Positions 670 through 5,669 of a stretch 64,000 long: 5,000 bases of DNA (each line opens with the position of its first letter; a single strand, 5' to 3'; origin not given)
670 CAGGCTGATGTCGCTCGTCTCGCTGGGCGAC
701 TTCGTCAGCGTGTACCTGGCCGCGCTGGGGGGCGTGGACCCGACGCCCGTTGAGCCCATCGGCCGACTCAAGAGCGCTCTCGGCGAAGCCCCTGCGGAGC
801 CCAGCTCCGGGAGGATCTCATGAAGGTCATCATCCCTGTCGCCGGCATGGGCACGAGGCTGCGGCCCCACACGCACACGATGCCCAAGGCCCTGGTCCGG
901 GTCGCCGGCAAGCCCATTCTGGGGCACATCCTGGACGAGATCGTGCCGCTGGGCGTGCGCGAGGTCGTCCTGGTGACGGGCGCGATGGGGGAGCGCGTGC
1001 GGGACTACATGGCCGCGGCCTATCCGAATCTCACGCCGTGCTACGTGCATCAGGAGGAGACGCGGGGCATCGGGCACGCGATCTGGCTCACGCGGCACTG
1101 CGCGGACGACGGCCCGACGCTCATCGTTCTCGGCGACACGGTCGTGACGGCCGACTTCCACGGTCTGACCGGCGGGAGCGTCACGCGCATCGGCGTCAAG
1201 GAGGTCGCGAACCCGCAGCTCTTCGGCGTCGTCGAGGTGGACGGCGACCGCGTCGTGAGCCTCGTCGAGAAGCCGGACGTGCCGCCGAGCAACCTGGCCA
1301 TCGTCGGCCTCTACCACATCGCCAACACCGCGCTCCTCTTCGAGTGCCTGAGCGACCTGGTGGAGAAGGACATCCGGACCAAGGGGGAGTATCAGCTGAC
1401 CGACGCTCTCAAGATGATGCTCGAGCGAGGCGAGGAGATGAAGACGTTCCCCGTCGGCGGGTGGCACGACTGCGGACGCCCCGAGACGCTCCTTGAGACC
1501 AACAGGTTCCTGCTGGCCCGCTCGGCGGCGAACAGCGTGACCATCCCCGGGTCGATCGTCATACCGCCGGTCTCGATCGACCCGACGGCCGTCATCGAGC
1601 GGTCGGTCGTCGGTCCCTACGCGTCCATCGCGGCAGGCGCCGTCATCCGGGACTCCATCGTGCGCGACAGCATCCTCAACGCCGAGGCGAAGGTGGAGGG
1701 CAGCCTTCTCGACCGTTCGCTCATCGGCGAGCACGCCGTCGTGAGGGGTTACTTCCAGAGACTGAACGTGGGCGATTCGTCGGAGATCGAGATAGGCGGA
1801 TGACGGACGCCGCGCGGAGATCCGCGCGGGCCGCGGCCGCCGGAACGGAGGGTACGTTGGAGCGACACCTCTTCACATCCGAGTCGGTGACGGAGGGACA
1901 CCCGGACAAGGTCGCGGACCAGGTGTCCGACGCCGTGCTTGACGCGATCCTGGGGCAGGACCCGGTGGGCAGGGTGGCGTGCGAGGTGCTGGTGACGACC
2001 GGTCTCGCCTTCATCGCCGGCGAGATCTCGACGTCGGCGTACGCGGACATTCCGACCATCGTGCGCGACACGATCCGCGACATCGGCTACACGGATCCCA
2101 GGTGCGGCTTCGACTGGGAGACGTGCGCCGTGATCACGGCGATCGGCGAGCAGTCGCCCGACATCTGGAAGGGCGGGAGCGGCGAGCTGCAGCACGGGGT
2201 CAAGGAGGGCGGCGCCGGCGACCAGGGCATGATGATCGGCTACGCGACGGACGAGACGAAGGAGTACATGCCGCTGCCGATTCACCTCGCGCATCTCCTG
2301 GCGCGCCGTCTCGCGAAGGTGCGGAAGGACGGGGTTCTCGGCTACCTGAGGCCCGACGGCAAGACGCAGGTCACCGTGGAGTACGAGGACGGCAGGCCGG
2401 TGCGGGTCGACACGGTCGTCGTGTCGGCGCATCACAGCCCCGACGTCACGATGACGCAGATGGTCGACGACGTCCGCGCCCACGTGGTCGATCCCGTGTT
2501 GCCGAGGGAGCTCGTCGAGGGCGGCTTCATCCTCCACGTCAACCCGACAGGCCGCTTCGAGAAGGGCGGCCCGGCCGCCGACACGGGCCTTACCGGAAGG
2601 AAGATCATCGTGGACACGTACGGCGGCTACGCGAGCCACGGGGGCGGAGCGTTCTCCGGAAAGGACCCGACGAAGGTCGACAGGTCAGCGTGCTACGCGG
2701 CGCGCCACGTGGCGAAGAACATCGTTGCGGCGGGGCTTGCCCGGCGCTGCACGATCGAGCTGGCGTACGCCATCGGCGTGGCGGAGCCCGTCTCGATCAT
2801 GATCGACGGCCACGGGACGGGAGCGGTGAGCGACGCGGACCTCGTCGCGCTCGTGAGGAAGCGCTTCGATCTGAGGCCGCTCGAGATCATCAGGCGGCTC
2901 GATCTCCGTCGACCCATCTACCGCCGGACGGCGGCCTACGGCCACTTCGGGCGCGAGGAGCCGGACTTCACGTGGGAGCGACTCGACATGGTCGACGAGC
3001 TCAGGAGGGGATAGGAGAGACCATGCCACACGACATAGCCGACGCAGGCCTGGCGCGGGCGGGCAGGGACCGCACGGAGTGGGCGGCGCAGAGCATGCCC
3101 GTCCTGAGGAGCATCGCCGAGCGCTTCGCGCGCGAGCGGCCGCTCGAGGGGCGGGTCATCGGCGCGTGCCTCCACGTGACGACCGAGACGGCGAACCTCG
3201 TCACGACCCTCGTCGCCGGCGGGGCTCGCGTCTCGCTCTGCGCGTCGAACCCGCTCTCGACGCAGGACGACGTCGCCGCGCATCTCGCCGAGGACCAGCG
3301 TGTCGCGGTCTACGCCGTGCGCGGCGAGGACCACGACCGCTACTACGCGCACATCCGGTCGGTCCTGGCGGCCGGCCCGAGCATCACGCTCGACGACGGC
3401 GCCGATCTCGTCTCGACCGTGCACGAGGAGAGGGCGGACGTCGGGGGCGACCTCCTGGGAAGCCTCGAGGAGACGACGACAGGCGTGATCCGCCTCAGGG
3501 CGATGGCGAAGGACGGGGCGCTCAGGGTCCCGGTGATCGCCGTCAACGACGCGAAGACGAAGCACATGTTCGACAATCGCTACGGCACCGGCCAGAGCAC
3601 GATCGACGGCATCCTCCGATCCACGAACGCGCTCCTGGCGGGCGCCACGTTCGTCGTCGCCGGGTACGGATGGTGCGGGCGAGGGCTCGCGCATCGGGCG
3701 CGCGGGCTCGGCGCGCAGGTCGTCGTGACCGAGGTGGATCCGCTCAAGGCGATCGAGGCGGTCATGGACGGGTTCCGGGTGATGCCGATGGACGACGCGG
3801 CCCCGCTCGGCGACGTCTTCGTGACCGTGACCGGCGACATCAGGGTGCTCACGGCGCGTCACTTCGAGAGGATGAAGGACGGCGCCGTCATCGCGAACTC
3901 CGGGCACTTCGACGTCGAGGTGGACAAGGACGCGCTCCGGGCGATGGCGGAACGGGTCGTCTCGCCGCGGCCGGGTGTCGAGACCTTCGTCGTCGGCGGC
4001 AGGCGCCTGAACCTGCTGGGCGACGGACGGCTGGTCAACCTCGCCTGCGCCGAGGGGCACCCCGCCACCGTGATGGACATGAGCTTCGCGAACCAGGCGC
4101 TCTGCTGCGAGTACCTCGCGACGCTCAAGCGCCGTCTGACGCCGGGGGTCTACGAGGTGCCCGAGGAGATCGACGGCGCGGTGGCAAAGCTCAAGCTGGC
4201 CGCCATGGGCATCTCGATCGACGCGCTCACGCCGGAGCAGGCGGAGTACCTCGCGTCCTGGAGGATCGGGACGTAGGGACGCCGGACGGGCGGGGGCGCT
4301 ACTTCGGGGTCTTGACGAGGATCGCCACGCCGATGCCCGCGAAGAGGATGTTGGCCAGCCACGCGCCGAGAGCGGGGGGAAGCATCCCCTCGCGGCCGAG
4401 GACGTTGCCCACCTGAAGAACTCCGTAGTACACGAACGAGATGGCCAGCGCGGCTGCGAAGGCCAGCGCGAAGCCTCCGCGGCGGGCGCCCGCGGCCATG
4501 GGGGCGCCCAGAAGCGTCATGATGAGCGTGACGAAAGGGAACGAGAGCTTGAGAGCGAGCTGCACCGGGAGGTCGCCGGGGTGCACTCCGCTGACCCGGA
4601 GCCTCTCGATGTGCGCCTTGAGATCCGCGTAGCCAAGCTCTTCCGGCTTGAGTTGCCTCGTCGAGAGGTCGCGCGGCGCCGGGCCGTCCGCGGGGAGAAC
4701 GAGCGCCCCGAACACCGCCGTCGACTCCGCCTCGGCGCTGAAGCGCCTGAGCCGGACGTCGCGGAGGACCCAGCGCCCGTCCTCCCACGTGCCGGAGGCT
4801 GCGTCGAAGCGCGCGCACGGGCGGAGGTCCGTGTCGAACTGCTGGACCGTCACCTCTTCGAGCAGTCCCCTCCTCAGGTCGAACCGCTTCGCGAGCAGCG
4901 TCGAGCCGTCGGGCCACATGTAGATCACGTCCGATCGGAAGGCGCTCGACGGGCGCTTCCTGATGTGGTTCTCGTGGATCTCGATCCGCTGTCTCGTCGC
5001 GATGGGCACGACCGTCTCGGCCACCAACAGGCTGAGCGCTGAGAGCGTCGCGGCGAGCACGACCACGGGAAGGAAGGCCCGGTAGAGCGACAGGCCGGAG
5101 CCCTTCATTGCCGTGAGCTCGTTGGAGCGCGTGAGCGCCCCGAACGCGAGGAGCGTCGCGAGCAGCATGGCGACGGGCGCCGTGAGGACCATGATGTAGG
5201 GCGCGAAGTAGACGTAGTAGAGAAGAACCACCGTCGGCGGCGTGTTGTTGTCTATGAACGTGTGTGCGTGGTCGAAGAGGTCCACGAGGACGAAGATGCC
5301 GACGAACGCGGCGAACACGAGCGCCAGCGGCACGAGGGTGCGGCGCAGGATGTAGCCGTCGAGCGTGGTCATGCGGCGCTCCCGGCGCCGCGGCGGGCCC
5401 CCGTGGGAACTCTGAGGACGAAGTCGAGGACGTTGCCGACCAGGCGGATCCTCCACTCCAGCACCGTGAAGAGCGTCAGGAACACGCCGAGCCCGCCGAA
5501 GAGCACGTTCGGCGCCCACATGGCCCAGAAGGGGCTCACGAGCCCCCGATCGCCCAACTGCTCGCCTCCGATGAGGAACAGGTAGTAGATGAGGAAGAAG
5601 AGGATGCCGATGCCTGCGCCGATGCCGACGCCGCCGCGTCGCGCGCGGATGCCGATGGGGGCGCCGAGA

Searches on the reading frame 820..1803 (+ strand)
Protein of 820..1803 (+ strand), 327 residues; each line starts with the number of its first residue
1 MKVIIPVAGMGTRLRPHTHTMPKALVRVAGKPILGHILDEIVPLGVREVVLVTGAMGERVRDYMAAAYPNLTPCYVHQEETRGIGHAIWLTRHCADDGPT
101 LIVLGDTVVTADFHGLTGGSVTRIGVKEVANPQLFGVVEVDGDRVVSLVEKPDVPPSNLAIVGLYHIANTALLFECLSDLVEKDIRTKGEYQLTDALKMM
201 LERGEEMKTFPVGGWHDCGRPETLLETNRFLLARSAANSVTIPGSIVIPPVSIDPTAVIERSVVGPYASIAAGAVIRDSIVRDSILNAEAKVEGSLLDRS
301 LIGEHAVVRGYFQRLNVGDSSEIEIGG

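Call 15: search_protein_families(library=pfam, proteins=[window:820-1803:+], max_evalue=0.001)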
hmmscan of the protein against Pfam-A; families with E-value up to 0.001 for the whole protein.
window:820-1803:+ (327 aa): 5 families
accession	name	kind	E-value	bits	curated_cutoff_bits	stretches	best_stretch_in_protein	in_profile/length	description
PF00483.29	NTP_transferase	-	6.9e-30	104.9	21.2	1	3-232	2-243/245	Nucleotidyl transferase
PF12804.13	NTP_transf_3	-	1.4e-09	38.8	27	1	4-109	2-98/160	MobA-like NTP transferase domain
PF01128.25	IspD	-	8.8e-05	22.8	27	0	1-52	1-49/221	2-C-methyl-D-erythritol 4-phosphate cytidylyltransferase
PF00132.30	Hexapep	-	0.00016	21.6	27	0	251-277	8-35/36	Bacterial transferase hexapeptide (six repeats)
PF24894.1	Hexapep_GlmU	-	0.00051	20.6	23.3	0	241-283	31-73/104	GlmU-like, C-terminal hexapeptide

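Call 74: find_encoding_contigs(protein=window:820-1803:+, flank=10000, max_places=1)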
Protein window:820-1803:+ (327 aa): 3 contigs read that carry it; 1 place shown.
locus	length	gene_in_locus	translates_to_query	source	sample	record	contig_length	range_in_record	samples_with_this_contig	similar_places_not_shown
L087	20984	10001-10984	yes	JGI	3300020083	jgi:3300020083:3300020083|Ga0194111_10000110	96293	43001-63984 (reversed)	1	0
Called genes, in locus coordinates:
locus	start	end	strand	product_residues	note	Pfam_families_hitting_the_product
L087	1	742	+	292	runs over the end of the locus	PF04055:Radical_SAM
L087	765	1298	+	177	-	PF02482:Ribosomal_S30AE, PF16321:Ribosom_S30AE_C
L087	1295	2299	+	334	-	PF02603:Hpr_kinase_N, PF07475:Hpr_kinase_C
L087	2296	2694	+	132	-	PF03610:EIIA-man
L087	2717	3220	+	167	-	PF03830:PTSIIB_sorb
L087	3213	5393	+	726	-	PF01074:Glyco_hydro_38N, PF03065:Glyco_hydro_57, PF09094:AmyA-A_glucT_m, PF09095:AmyA-gluTrfs_C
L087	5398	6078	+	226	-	-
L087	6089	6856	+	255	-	PF03613:EIID-AGA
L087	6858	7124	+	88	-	PF00381:PTS-HPr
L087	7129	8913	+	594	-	PF05524:PEP-utilisers_N, PF00391:PEP-utilizers, PF02896:PEP-utilizers_C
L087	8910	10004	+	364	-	PF01380:SIS, PF10432:bact-PGI_C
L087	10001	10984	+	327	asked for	PF00483:NTP_transferase, PF12804:NTP_transf_3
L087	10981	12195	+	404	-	PF00438:S-AdoMet_synt_N, PF02772:S-AdoMet_synt_M, PF02773:S-AdoMet_synt_C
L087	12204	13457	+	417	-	PF05221:AdoHcyase, PF02826:2-Hacid_dh_C, PF00670:AdoHcyase_NAD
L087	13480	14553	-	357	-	PF03739:LptF_LptG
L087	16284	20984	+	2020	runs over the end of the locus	PF14349:SprA_N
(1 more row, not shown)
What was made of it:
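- Checked: An independent JGI gene call on an identical contig also starts there and gives 2020 aa (call 74).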

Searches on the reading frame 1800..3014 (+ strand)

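Call 15: search_protein_families(library=pfam, proteins=[window:1800-3014:+], max_evalue=0.001)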
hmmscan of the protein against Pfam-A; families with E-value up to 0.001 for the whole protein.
window:1800-3014:+ (404 aa): 3 families
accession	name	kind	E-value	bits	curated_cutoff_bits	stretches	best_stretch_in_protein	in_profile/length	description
PF02773.21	S-AdoMet_synt_C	-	1.4e-66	223.1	25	1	256-394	2-138/138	S-adenosylmethionine synthetase, C-terminal domain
PF02772.21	S-AdoMet_synt_M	-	2.6e-46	157.1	29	1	137-253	2-120/120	S-adenosylmethionine synthetase, central domain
PF00438.25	S-AdoMet_synt_N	-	5.4e-43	146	33.1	1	23-120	2-99/99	S-adenosylmethionine synthetase, N-terminal domain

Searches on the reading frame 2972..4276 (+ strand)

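Call 15: search_protein_families(library=pfam, proteins=[window:2972-4276:+], max_evalue=0.001)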
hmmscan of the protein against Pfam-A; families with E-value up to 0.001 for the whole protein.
window:2972-4276:+ (434 aa): 4 families
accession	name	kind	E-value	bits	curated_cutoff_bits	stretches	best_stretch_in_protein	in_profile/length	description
PF05221.23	AdoHcyase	-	3.1e-57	194.4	25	2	21-152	3-138/299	S-adenosyl-L-homocysteine hydrolase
PF00670.27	AdoHcyase_NAD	-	3.9e-47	160.8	27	1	202-362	1-162/162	S-adenosyl-L-homocysteine hydrolase, NAD binding domain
PF02826.25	2-Hacid_dh_C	-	7e-08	32.5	25.1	1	220-326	32-142/178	D-isomer specific 2-hydroxyacid dehydrogenase, NAD binding domain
PF07991.19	KARI_N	-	6.2e-05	23.1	20.6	1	222-318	2-102/165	Acetohydroxy acid isomeroreductase, NADPH-binding domain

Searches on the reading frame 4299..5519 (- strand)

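Call 15: search_protein_families(library=pfam, proteins=[window:4299-5519:-], max_evalue=0.001)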
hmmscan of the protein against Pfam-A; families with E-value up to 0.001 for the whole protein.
window:4299-5519:- (406 aa): 1 family
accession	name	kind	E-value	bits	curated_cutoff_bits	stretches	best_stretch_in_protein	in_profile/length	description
PF03739.19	LptF_LptG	-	3.7e-82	276.6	27.9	1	56-401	2-351/353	Lipopolysaccharide export system permease LptF/LptG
